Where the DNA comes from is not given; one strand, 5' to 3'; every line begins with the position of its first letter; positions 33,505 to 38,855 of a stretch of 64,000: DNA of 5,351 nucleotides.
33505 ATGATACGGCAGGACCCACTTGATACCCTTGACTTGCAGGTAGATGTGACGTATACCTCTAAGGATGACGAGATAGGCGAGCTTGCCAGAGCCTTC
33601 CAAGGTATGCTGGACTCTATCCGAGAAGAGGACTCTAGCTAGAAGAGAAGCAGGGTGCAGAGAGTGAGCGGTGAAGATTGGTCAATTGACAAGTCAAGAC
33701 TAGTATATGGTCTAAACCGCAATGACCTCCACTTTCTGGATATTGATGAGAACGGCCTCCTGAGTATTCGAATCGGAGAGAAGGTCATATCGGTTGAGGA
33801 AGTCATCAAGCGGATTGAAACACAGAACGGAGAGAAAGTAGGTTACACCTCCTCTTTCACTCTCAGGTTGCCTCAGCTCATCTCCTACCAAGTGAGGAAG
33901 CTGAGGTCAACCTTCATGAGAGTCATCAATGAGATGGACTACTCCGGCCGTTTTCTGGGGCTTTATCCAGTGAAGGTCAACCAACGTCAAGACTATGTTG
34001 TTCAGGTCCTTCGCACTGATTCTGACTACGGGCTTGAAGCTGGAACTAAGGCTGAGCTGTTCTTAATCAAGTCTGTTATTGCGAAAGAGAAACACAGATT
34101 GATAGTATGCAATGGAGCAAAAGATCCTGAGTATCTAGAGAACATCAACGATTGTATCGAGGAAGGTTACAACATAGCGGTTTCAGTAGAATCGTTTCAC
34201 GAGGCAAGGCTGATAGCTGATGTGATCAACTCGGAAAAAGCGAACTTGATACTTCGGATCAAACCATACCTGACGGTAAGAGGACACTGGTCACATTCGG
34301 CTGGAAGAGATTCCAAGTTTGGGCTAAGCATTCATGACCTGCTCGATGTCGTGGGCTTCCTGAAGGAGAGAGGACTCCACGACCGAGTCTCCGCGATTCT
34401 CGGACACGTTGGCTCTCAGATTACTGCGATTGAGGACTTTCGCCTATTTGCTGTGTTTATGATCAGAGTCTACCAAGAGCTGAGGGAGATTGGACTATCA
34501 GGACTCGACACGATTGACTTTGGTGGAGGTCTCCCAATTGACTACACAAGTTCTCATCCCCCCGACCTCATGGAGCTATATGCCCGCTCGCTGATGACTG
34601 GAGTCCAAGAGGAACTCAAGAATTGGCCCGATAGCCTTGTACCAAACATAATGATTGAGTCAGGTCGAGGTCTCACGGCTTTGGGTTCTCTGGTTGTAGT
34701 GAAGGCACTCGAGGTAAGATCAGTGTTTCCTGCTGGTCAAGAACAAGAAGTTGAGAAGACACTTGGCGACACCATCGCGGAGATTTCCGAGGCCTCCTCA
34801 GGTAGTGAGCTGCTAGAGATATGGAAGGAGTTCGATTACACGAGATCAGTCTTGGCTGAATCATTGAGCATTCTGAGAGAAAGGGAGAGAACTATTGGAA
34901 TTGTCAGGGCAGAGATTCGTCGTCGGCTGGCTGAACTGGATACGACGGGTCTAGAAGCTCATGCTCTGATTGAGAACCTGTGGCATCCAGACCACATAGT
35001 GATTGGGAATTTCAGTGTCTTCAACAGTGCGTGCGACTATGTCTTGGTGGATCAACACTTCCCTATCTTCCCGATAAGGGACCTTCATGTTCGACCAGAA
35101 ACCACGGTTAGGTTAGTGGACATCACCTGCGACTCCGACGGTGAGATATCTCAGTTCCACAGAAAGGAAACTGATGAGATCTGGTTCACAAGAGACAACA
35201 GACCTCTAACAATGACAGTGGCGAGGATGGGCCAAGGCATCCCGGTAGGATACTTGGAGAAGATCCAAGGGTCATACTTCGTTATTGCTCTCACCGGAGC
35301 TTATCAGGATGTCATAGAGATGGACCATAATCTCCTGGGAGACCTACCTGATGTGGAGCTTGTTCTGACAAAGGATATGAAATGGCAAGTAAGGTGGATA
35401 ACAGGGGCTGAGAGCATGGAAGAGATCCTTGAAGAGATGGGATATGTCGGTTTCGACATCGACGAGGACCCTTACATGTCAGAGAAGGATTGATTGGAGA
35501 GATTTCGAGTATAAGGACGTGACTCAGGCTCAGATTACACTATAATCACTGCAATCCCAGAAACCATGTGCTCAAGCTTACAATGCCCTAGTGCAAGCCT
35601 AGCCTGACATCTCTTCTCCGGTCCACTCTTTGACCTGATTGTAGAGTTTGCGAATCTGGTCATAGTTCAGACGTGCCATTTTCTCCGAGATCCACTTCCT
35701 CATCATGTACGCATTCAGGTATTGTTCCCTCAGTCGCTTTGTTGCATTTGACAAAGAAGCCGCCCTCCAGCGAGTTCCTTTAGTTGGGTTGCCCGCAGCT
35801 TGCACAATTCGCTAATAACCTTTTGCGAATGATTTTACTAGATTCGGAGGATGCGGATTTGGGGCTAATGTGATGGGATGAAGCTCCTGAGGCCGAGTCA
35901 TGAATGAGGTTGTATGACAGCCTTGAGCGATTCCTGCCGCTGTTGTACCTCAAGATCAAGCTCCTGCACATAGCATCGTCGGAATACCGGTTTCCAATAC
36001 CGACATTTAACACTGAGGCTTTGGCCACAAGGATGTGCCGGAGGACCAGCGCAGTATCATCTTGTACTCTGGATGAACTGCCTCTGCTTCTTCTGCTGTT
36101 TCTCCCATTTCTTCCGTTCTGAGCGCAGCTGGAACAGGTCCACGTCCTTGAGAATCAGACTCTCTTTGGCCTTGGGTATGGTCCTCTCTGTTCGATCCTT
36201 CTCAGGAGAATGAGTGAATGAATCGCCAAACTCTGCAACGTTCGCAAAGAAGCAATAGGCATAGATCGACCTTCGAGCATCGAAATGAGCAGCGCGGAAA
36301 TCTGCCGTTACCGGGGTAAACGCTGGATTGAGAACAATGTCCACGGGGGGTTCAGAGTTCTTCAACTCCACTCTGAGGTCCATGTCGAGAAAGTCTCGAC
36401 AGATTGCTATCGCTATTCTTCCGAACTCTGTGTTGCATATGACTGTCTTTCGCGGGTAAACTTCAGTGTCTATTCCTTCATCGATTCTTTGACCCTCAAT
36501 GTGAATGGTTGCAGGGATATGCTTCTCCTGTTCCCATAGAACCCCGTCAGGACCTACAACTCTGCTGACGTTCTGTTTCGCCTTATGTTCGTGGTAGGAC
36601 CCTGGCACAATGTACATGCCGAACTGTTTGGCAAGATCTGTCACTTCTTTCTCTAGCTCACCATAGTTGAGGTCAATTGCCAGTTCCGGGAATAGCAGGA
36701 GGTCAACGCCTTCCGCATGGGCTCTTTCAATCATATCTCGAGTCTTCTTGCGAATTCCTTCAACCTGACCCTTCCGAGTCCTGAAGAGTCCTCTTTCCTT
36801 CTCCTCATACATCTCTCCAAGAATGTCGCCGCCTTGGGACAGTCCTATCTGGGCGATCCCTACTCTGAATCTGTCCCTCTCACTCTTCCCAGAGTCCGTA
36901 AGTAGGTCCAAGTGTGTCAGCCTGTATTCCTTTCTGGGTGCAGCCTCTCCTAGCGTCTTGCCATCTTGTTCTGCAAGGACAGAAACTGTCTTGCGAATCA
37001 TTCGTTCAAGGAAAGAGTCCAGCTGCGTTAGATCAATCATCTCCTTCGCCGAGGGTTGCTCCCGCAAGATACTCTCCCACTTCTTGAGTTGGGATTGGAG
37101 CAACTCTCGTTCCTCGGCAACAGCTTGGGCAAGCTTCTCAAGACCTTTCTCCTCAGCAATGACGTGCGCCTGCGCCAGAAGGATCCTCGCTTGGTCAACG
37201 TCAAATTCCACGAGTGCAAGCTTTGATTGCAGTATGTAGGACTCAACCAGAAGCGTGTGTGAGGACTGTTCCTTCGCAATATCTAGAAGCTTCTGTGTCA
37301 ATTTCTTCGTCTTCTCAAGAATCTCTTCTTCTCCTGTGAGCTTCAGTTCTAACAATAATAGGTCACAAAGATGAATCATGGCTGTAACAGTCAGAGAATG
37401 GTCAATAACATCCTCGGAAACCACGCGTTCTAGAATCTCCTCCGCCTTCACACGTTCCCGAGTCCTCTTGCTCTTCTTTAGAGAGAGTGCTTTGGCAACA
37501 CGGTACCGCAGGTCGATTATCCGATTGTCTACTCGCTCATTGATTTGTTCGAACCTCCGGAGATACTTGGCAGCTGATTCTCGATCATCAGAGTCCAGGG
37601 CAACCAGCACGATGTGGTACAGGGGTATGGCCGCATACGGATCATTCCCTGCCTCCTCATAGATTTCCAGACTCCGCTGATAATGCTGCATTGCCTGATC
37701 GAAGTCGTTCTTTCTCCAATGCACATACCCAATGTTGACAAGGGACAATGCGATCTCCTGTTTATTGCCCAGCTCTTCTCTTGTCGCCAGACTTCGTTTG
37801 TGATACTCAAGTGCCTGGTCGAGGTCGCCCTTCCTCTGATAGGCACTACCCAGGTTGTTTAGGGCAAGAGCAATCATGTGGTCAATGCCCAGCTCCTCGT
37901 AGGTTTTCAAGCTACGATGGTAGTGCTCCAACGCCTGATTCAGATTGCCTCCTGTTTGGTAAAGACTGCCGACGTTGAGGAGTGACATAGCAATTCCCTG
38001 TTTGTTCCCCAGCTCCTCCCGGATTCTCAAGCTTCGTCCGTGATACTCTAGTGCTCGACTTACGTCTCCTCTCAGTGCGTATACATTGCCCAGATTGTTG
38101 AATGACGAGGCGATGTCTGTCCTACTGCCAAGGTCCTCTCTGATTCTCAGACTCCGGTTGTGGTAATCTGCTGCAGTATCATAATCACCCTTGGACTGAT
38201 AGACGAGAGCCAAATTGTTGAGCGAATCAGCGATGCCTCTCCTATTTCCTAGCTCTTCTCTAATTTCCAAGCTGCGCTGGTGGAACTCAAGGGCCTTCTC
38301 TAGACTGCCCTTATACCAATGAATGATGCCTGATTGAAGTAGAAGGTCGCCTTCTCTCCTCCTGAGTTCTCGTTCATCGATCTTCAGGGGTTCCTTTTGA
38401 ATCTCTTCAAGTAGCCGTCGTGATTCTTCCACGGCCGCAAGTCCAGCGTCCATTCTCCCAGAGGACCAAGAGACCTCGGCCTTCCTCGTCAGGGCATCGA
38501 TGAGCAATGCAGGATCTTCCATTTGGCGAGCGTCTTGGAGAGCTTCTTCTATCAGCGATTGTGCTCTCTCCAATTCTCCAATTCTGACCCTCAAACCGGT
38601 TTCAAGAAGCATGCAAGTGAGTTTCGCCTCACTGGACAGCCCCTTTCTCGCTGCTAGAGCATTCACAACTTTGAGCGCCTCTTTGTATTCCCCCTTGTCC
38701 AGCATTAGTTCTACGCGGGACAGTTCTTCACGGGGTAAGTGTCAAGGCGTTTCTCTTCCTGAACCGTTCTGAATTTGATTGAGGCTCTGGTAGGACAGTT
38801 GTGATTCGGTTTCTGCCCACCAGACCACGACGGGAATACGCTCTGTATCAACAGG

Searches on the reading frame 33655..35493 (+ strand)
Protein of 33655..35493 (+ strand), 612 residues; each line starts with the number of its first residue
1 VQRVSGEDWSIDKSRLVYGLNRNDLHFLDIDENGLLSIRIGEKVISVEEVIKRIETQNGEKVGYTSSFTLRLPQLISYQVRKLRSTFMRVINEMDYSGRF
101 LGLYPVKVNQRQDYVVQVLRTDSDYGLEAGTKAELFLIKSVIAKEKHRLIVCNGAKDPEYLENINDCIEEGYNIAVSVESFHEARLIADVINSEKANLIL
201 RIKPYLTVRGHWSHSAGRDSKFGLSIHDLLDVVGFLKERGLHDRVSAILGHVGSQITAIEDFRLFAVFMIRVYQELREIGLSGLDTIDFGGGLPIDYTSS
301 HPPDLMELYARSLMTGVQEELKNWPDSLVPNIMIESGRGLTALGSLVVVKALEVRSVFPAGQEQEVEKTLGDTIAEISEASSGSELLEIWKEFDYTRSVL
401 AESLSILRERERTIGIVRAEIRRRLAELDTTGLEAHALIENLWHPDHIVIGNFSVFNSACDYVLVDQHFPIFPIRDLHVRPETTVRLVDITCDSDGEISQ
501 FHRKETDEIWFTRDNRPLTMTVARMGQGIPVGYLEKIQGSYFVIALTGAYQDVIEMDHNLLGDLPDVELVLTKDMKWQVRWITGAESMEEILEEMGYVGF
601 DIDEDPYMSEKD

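Call 7: search_protein_families(library=pfam, proteins=[window:33655-35493:+])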
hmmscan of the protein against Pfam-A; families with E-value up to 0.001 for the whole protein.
window:33655-35493:+ (612 aa): 1 family
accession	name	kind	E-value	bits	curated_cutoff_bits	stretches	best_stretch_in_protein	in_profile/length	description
PF02784.22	Orn_Arg_deC_N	-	6.8e-26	91.6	23.4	1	90-342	11-247/247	Pyridoxal-dependent decarboxylase, pyridoxal binding domain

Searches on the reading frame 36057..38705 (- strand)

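Call 7: search_protein_families(library=pfam, proteins=[window:36057-38705:-])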
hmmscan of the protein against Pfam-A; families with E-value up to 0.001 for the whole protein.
window:36057-38705:- (882 aa): 18 families
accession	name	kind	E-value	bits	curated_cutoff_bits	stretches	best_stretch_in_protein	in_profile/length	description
PF13424.12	TPR_12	-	1e-48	163.9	30.1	4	278-351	2-77/77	Tetratricopeptide repeat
PF13374.12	TPR_10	-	4.2e-35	119.2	27.5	4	279-312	2-35/42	Tetratricopeptide repeat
PF00515.34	TPR_1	-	1.7e-33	113.5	27.8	3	279-307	1-29/34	Tetratricopeptide repeat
PF13176.12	TPR_7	-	3.8e-30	101.8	27.9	2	281-315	1-35/36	Tetratricopeptide repeat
PF17874.7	TPR_MalT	-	1.8e-23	83.8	45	3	276-521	77-314/336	MalT-like TPR region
PF07719.23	TPR_2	-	1.6e-18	65.7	27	1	320-351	2-33/34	Tetratricopeptide repeat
PF13181.12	TPR_8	-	1.7e-18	65.5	25.7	0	321-350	3-32/34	Tetratricopeptide repeat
PF24885.1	TPR_NPHP3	-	5.2e-18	65.8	100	2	195-314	95-218/239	Nephrocystin-3 TPR domain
PF10602.15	RPN7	-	5e-09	36.5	29.6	1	255-354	12-108/174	26S proteasome subunit RPN7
PF14938.12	SNAP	-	7.6e-09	35.9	25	1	159-272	35-148/282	Soluble NSF attachment protein, SNAP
PF13431.12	TPR_17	-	1.2e-07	31.8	24.4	0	159-178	13-32/34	Tetratricopeptide repeat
PF00795.27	CN_hydrolase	-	8e-07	29.1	23.2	1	646-861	12-252/256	Carbon-nitrogen hydrolase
PF13432.12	TPR_16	-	1.3e-06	29.1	32.7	1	284-350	2-62/65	Tetratricopeptide repeat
PF13174.12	TPR_6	-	5.7e-06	27.1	26.3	0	321-349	2-30/33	Tetratricopeptide repeat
PF13428.12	TPR_14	-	2.8e-05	24.8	23.5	0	326-351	8-33/44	Tetratricopeptide repeat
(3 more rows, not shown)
